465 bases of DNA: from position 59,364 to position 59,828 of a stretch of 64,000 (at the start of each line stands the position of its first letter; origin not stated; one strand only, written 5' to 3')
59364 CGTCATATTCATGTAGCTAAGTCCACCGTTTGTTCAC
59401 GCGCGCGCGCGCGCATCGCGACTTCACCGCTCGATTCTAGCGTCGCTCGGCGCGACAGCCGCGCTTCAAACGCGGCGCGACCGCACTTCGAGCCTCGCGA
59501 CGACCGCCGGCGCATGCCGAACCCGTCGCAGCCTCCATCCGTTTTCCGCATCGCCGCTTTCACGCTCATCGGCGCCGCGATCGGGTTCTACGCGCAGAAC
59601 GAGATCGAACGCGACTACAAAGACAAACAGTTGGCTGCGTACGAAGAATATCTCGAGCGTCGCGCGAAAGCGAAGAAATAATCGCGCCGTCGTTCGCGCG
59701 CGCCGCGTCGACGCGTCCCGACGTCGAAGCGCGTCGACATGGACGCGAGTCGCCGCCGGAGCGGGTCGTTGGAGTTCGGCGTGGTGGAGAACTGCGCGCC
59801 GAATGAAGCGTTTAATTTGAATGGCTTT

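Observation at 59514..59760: Unannotated 55-aa TM-protein ORF 57 nt upstream of the PP2C start: candidate dicistronic locus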

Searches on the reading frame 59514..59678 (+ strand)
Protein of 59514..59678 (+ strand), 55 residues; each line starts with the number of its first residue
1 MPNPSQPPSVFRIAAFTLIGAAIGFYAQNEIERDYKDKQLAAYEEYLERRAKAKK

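Call 4: find_homologous_proteins(query=window:59514-59678:+, max_evalue=10)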
Query seq(55 aa) (55 aa): 1 proteins with E <= 10 among 1 candidates.
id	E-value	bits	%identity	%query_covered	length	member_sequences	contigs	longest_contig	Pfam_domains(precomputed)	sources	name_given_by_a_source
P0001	8.3e-26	106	93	100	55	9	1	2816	-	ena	-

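Call 5: search_protein_families(library=pfam, proteins=[window:59514-59678:+], max_evalue=1)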
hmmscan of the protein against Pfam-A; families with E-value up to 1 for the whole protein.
seq(55 aa): 2 families
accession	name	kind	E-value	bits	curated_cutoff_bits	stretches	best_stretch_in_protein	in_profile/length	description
PF05145.17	AbrB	-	0.05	13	29.2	1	5-33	199-227/314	Transition state regulatory protein AbrB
PF09501.15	Bac_small_YrzI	-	0.077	13.6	23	1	25-52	16-41/45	Probable sporulation protein (Bac_small_yrzI)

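Call 7: find_encoding_contigs(protein=P0001, flank=10000, max_places=10)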
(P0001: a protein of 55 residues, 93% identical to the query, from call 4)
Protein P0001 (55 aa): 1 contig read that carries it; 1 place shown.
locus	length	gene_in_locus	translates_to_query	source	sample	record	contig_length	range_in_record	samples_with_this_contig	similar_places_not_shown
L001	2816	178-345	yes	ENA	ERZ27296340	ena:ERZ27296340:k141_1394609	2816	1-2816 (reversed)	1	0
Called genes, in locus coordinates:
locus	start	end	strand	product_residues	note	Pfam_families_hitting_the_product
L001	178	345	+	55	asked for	-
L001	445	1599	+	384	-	PF00481:PP2C, PF13672:PP2C_2 (faint)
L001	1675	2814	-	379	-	?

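Call 8: find_encoding_contigs(protein=window:59514-59678:+, flank=10000, max_places=10)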
Protein seq(55 aa) (55 aa): 25 contigs read that carry it; 10 places shown.
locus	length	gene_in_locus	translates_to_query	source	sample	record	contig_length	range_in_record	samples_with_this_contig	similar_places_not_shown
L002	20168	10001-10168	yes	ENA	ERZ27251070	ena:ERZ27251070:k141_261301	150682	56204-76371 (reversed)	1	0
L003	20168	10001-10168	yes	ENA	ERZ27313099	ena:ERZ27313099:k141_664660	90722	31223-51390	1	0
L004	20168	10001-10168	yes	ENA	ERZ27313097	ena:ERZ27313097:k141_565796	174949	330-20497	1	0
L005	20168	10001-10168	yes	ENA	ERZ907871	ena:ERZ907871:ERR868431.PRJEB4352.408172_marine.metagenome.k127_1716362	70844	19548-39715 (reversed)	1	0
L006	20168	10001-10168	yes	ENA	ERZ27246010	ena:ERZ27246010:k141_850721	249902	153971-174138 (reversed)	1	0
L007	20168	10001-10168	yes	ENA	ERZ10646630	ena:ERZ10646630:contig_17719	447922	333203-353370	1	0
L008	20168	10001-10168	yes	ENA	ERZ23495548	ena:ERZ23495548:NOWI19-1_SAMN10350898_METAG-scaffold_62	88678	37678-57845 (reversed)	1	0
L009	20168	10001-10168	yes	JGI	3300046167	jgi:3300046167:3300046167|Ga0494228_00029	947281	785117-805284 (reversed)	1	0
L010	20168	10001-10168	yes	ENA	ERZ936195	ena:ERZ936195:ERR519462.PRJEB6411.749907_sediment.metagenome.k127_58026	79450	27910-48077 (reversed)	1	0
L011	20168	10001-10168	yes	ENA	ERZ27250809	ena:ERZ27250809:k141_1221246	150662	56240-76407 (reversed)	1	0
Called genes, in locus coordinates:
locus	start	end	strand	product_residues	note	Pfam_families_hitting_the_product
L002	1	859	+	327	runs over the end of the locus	PF00856:SET (weak)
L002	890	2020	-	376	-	PF16131:Torus, PF00076:RRM_1 (weak)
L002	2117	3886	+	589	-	PF16531:SAS-6_N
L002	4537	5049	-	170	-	-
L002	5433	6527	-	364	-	PF01634:HisG, PF08029:HisG_C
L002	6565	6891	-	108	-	-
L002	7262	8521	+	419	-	PF01156:IU_nuc_hydro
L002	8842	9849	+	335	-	PF02558:ApbA (weak), PF08546:ApbA_C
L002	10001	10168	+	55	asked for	-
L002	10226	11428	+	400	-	PF00481:PP2C, PF13672:PP2C_2 (faint)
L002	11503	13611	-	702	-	PF07690:MFS_1, PF00083:Sugar_tr (weak), PF03137:OATP (weak)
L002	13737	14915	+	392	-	PF13850:ERGIC_N, PF07970:COPIIcoated_ERV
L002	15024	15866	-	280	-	-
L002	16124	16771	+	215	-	PF03703:bPH_2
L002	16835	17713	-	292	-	-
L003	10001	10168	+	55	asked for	-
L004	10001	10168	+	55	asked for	-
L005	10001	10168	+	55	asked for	-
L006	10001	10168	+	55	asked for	-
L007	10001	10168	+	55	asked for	-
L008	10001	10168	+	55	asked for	-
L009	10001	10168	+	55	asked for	-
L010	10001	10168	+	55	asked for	-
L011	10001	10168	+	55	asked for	-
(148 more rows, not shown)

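Call 23: search_protein_representatives(protein=window:59514-59678:+)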
Query: 55 residues. Proteins with E-value up to 0.001 (for the whole library): 8; up to 1e-10: 3; up to 1e-30: 0. The best 8 are listed.
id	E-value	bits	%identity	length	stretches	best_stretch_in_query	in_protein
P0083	3.8e-15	70.8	67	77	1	1-55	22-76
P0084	6.4e-14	67.0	64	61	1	1-50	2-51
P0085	3.4e-11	58.6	63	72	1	6-54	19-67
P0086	1.4e-08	50.5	53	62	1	4-53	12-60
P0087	1.7e-08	50.2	60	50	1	11-53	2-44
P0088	1.0e-07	47.8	62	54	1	16-55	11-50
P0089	3.3e-05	40.0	41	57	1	3-54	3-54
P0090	1.2e-04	38.3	42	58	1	6-50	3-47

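Call 28: find_encoding_contigs(protein=P0089, flank=4000, max_places=2)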
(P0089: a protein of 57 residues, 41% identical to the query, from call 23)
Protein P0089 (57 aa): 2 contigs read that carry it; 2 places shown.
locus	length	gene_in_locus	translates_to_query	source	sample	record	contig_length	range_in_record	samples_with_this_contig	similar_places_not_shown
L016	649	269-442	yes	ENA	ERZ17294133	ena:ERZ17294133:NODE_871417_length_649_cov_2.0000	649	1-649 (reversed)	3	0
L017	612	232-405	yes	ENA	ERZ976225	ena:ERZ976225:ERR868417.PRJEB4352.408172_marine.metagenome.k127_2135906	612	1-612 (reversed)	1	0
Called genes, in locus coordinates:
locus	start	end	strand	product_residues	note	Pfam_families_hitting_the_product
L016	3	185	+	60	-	?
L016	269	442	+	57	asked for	-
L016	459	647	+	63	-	?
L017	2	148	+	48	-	?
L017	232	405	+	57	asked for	-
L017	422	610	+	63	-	?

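Call 29: find_encoding_contigs(protein=P0090, flank=4000, max_places=2)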
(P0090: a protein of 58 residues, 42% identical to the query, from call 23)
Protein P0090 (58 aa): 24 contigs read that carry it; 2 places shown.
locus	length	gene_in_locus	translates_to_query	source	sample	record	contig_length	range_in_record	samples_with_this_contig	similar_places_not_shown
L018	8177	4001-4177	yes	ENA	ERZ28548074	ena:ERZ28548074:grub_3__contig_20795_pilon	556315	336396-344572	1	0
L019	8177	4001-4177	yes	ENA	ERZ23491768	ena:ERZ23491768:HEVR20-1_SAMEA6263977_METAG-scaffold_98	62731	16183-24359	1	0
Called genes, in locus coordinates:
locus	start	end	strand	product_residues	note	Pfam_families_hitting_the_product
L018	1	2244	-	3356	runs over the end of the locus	PF12796:Ank_2, PF13606:Ank_3 (faint), PF12796:Ank_2 (weak), PF12796:Ank_2, PF24521:Ank_KRIT1 (weak), PF12796:Ank_2, PF00023:Ank (weak), PF12796:Ank_2, +3 more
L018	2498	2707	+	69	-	-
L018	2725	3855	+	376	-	PF02558:ApbA (weak), PF08546:ApbA_C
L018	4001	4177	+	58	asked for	-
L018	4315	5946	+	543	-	PF00481:PP2C, PF13672:PP2C_2 (weak), PF00481:PP2C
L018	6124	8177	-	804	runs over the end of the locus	PF00083:Sugar_tr (weak), PF07690:MFS_1, PF03137:OATP (weak), PF07690:MFS_1 (weak)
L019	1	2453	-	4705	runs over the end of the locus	PF12796:Ank_2, PF13606:Ank_3 (faint), PF13637:Ank_4 (faint), PF13857:Ank_5 (faint), PF23745:ANK_LRRK2 (faint), PF12796:Ank_2, PF00023:Ank (weak), PF12796:Ank_2, +1 more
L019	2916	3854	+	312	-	PF08546:ApbA_C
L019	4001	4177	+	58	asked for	-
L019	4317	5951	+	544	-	PF00481:PP2C, PF13672:PP2C_2 (weak), PF00481:PP2C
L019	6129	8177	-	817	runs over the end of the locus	PF00083:Sugar_tr (weak), PF07690:MFS_1, PF03137:OATP (weak), PF07690:MFS_1 (weak)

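Call 34: find_encoding_contigs(protein=P0011, flank=5000, max_places=5)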
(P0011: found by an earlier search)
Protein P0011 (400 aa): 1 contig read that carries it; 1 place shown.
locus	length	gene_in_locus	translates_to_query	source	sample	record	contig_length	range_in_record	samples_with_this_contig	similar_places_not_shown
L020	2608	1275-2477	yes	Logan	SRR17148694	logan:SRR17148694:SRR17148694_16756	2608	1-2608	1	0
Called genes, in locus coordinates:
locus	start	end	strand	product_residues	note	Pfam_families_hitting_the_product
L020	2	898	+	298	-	?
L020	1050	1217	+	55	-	-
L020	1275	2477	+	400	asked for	PF00481:PP2C, PF13672:PP2C_2 (faint)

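Call 35: find_encoding_contigs(protein=P0005, flank=5000, max_places=5)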
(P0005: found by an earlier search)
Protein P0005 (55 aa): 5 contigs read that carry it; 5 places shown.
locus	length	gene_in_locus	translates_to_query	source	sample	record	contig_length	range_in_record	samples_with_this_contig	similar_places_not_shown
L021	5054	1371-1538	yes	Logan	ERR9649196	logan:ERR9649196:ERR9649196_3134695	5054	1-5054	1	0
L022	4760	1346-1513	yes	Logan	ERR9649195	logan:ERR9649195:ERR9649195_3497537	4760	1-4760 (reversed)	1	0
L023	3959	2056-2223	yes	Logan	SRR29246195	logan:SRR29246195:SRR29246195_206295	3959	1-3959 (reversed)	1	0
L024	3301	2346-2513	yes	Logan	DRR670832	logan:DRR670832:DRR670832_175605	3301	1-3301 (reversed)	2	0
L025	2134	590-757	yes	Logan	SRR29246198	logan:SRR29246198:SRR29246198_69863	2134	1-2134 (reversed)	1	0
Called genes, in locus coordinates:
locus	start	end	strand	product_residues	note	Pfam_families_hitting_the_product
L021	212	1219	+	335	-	PF02558:ApbA (weak), PF08546:ApbA_C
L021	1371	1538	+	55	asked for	-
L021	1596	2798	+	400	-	PF00481:PP2C, PF13672:PP2C_2 (faint)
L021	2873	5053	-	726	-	?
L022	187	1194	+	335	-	PF02558:ApbA (weak), PF08546:ApbA_C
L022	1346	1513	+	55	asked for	-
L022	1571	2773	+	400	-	PF00481:PP2C, PF13672:PP2C_2 (faint)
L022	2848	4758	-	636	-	?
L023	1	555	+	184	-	?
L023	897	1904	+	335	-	PF02558:ApbA (weak), PF08546:ApbA_C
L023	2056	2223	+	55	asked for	-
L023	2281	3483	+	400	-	PF00481:PP2C, PF13672:PP2C_2 (faint)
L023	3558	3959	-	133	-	?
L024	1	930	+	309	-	?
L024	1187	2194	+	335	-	PF02558:ApbA (weak), PF08546:ApbA_C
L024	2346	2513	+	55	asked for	-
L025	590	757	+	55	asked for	-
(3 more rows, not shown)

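Call 46: search_solved_structures(query=A2, max_evalue=10, show_alignments=3)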
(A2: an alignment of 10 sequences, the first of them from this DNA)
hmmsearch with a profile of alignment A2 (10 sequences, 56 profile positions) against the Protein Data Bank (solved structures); distinct sequences matched with E-value up to 10: 2.
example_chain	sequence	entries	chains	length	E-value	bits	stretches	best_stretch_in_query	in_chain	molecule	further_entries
6aaf_B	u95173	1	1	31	0.36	14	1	25-48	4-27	Transmembrane protein 184 homolog C30D11.06c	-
8k9e_D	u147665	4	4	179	0.77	13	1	13-28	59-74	Quinol:cytochrome c oxidoreductase membrane protein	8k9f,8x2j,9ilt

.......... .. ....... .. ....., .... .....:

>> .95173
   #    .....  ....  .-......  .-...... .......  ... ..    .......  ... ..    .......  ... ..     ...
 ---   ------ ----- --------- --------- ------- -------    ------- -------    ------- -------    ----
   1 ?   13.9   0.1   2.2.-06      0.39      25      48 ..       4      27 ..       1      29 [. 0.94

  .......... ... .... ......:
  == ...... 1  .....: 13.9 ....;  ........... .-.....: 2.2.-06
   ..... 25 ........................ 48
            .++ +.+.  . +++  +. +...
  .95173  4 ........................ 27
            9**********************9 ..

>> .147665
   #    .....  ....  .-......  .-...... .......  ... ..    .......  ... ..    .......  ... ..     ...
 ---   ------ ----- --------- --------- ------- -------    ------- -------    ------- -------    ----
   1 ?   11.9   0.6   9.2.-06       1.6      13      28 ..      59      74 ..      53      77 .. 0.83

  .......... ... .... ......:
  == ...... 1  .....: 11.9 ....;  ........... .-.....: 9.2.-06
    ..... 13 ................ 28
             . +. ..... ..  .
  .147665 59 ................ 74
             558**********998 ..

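Call 47: find_homologous_proteins(query=A2, max_evalue=1)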
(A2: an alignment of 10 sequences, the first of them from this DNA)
Query A2 (10 sequences) (55 aa, profile of the alignment): 23 proteins with E <= 1 among 3768 candidates.
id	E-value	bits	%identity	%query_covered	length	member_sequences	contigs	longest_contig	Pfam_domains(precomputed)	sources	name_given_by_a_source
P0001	2.7e-27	112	93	100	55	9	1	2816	-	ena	-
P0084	9.3e-25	104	65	89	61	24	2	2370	-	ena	-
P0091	1.8e-24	103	63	95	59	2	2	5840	-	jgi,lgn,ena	-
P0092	8.7e-24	101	67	89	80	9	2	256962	-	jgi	-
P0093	1.4e-23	100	62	100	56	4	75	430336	-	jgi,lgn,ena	jgi:hypothetical protein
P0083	1.8e-23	100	67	100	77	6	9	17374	-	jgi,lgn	jgi:hypothetical protein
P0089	8.2e-22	95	41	91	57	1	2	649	-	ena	-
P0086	4.2e-21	92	56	98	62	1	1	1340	-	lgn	-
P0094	1.9e-20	90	58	100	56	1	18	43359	-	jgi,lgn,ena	jgi:hypothetical protein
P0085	4.4e-20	89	64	82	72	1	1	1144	-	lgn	-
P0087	7.3e-20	88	62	76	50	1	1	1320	-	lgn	-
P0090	4.7e-19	86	45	80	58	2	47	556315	-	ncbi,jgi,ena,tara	jgi:hypothetical protein|tara:strand:+ start:1337 stop:1513 length:177 start_codon:yes stop_codon:ye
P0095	2.0e-18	84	45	85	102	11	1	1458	-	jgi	-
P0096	4.1e-18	83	43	80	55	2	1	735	-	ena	-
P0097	2.4e-16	77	42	80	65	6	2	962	-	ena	-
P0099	1.4e-15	75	42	89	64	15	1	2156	-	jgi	jgi:hypothetical protein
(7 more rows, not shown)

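Call 51: find_related_loci(query=A3, collection=metagenome_contigs, flank=3000)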
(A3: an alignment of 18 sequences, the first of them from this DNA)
Query A3 (55 aa) in metagenome_contigs; peptide patterns used: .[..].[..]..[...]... (x = any residue, [..] = any of these).
378 stretches matched a pattern; 56 encode a relative of the query (tblastn E <= 1e-3); 56 distinct loci.
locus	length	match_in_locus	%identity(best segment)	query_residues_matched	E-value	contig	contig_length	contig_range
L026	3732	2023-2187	100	1-55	6e-35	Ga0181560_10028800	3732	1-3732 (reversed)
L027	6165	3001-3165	100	1-55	6e-35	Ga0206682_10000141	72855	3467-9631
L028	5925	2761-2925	100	1-55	6e-35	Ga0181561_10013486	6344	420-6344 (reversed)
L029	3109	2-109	100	13-48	4e-20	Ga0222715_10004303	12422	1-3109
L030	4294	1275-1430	63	1-52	3e-18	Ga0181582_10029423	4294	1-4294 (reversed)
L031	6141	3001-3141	68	1-47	1e-17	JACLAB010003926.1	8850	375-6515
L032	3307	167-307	68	1-47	1e-17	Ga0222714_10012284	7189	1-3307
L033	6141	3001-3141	68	1-47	2e-17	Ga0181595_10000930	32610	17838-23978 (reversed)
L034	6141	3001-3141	68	1-47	2e-17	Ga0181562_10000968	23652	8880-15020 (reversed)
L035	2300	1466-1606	68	1-47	2e-17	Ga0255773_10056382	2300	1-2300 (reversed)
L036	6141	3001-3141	68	1-47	2e-17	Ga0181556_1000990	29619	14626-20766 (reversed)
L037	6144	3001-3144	65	1-48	3e-16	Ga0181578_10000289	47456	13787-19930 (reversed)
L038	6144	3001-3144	65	1-48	3e-16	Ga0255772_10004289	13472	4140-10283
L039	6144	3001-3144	65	1-48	3e-16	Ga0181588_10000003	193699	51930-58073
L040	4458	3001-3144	65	1-48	2e-16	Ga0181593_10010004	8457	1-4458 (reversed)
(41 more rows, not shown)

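Call 58: predict_structure(alignment_id=A3)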
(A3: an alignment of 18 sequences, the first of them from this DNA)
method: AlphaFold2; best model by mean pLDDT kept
length: 55 residues; sequences in the alignment: 18
mean_pLDDT: 88.4   pTM: 0.46
mean pLDDT of the five models: 88.4, 87.9, 86.9, 84.4, 82.4
residues with pLDDT >= 90: 39; 70-90: 7; 50-70: 9; < 50: 0
segments of 3 or more residues with pLDDT < 50: none
pLDDT, mean of each block of 10 residues (from residue 1): 69 93 95 94 93 82
secondary structure, 60 per line:
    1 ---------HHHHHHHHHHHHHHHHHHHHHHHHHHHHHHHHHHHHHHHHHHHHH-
elements in order: H10-54

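Call 77: search_protein_families(library=pfam, alignment_id=A3, max_evalue=0.1)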
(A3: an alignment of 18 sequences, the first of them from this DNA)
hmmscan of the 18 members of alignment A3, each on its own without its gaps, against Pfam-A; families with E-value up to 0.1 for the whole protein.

A. member 1, seq(55 aa): 2 families
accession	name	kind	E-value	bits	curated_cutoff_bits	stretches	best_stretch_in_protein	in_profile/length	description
PF05145.17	AbrB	-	0.05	13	29.2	1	5-33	199-227/314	Transition state regulatory protein AbrB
PF09501.15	Bac_small_YrzI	-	0.077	13.6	23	0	25-52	16-41/45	Probable sporulation protein (Bac_small_yrzI)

B. families by the number of members that match (of 18 scanned): 6 families
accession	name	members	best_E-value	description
PF05680.17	ATP-synt_E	2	0.011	ATP synthase E chain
PF05145.17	AbrB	2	0.024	Transition state regulatory protein AbrB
PF10183.14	ESSS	1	0.016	ESSS subunit of NADH:ubiquinone oxidoreductase (complex I)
PF08229.16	SHR3_chaperone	1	0.068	ER membrane protein SH3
PF09501.15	Bac_small_YrzI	1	0.077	Probable sporulation protein (Bac_small_yrzI)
PF10147.14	CR6_interact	1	0.083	Growth arrest and DNA-damage-inducible proteins-interacting protein 1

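Call 79: search_protein_families(library=pfam, proteins=[P0084, P0091, P0093, P0094, P0086, P0089, P0090, P0097, P0099], max_evalue=1)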
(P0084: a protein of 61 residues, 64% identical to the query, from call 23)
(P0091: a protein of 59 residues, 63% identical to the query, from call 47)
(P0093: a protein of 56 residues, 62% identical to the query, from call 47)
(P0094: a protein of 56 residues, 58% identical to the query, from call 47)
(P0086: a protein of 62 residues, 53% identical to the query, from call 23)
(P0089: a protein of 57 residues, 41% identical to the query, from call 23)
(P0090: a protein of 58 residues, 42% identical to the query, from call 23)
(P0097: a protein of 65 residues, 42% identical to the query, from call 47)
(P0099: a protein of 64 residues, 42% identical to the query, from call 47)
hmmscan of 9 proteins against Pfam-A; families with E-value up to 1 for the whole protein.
P0084 (61 aa): 1 family
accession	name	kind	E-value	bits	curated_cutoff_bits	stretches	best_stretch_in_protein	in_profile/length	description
PF05145.17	AbrB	-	0.29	10.5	29.2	1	5-32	198-225/314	Transition state regulatory protein AbrB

P0091 (59 aa): 0 families

P0093 (56 aa): 1 family
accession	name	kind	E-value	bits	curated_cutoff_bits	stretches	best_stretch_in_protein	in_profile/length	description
PF03672.18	UPF0154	-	0.27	11.6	27.1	1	14-40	2-24/60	Uncharacterised protein family (UPF0154)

P0094 (56 aa): 0 families

P0086 (62 aa): 1 family
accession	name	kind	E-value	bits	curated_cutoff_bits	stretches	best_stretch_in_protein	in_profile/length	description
PF03672.18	UPF0154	-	0.18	12.1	27.1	1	21-38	1-18/60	Uncharacterised protein family (UPF0154)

P0089 (57 aa): 3 families
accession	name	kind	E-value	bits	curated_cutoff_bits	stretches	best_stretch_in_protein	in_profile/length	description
PF05680.17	ATP-synt_E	-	0.011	16.3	22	1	4-55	8-56/83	ATP synthase E chain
PF10183.14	ESSS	-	0.016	15.8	22.8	1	15-54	70-106/115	ESSS subunit of NADH:ubiquinone oxidoreductase (complex I)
PF13268.11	DUF4059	-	0.12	13.2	25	1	11-45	15-49/72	Protein of unknown function (DUF4059)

P0090 (58 aa): 0 families

P0097 (65 aa): 2 families
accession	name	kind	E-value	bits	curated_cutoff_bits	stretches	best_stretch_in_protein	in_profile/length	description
PF10147.14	CR6_interact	-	0.17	12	29.5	1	35-61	158-184/200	Growth arrest and DNA-damage-inducible proteins-interacting protein 1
PF08229.16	SHR3_chaperone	-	0.19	11.2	25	1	9-61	135-186/188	ER membrane protein SH3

P0099 (64 aa): 0 families
